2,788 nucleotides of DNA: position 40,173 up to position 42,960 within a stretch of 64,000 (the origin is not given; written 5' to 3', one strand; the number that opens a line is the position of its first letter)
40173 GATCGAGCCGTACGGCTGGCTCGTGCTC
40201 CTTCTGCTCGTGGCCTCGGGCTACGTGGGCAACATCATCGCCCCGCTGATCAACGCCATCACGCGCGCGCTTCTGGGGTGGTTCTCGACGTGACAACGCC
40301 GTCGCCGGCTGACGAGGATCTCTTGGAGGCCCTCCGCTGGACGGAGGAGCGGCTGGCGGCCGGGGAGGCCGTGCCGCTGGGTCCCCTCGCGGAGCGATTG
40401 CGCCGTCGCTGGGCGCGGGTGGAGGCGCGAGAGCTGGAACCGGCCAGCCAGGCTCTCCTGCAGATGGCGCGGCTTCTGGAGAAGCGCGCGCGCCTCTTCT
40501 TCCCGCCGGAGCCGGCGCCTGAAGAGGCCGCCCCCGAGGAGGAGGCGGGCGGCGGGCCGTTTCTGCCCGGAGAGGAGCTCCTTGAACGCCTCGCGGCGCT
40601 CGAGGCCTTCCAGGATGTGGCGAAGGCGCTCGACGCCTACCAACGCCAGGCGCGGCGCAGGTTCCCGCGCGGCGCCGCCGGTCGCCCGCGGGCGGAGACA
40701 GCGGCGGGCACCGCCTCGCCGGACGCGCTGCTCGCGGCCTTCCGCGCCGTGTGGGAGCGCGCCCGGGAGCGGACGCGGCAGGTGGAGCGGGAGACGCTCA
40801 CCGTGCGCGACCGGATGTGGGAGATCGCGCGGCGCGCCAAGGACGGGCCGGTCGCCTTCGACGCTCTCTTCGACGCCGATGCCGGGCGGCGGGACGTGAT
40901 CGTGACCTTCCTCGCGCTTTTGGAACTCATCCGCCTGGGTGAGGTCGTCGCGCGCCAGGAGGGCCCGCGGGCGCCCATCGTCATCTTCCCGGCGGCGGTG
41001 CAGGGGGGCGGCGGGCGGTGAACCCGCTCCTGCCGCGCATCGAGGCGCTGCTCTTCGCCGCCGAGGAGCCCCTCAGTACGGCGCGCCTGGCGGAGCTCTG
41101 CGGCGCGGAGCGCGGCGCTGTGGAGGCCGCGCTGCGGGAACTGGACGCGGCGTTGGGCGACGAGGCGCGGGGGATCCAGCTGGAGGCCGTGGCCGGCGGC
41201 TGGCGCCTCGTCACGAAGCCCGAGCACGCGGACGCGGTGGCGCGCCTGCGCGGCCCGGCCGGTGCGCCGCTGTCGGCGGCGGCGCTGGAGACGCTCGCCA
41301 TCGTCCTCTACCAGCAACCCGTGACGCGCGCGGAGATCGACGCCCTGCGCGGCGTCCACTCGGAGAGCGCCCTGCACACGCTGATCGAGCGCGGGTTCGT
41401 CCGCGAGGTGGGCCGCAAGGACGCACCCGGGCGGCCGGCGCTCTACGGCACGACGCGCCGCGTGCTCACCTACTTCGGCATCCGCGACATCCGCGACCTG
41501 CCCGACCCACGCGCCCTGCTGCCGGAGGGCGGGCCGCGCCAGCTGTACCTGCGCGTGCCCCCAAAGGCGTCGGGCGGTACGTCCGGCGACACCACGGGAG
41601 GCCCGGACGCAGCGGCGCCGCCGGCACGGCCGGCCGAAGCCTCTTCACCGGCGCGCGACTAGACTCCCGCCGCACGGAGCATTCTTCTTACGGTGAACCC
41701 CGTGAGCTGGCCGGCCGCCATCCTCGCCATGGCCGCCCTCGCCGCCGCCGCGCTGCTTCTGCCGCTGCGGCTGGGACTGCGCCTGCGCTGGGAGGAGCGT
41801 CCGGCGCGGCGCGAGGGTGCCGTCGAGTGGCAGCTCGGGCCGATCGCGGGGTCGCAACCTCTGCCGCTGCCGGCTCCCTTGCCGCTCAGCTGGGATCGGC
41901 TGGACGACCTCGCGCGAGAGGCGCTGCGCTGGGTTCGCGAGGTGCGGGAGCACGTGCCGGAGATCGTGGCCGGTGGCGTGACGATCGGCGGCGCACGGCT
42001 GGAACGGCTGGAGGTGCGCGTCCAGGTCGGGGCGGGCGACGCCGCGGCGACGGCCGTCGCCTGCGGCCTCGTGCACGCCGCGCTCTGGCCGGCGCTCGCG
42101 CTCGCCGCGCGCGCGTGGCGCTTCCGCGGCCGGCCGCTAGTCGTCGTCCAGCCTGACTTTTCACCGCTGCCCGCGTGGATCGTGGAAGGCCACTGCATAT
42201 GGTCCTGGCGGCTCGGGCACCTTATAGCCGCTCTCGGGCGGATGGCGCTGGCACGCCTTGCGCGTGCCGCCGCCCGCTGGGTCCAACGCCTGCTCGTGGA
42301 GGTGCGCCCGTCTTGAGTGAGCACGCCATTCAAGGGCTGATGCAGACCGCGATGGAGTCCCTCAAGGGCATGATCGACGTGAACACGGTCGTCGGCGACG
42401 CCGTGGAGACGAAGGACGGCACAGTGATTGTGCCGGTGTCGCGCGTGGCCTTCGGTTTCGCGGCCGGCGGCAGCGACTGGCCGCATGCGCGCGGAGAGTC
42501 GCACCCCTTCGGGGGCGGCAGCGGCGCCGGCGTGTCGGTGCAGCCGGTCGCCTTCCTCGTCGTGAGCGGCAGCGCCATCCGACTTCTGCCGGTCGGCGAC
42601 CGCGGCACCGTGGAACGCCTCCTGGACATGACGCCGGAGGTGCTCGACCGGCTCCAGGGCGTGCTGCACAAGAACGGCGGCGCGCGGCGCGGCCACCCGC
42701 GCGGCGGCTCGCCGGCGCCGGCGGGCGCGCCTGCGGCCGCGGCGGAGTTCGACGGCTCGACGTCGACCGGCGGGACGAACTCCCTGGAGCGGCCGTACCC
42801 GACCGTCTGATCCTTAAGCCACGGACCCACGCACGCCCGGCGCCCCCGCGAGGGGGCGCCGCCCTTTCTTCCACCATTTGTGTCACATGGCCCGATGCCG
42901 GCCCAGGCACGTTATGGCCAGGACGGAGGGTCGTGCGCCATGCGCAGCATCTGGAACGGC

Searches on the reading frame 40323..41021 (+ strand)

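Call 75: search_protein_families(library=pfam, proteins=[window:40323-41021:+], max_evalue=0.001)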
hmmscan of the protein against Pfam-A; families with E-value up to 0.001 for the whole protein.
window:40323-41021:+ (232 aa): 1 family
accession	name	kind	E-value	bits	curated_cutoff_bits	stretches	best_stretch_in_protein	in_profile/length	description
PF02616.19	SMC_ScpA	-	8.6e-11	42.7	24.6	1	35-215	31-223/232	Segregation and condensation protein ScpA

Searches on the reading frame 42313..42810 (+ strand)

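Call 75: search_protein_families(library=pfam, proteins=[window:42313-42810:+], max_evalue=0.001)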
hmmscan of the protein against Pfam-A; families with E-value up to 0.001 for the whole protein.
window:42313-42810:+ (165 aa): 1 family
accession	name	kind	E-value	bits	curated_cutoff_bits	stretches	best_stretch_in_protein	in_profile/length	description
PF09579.15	Spore_YtfJ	-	4.2e-30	104.3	25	1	31-112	1-81/81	Sporulation protein YtfJ (Spore_YtfJ)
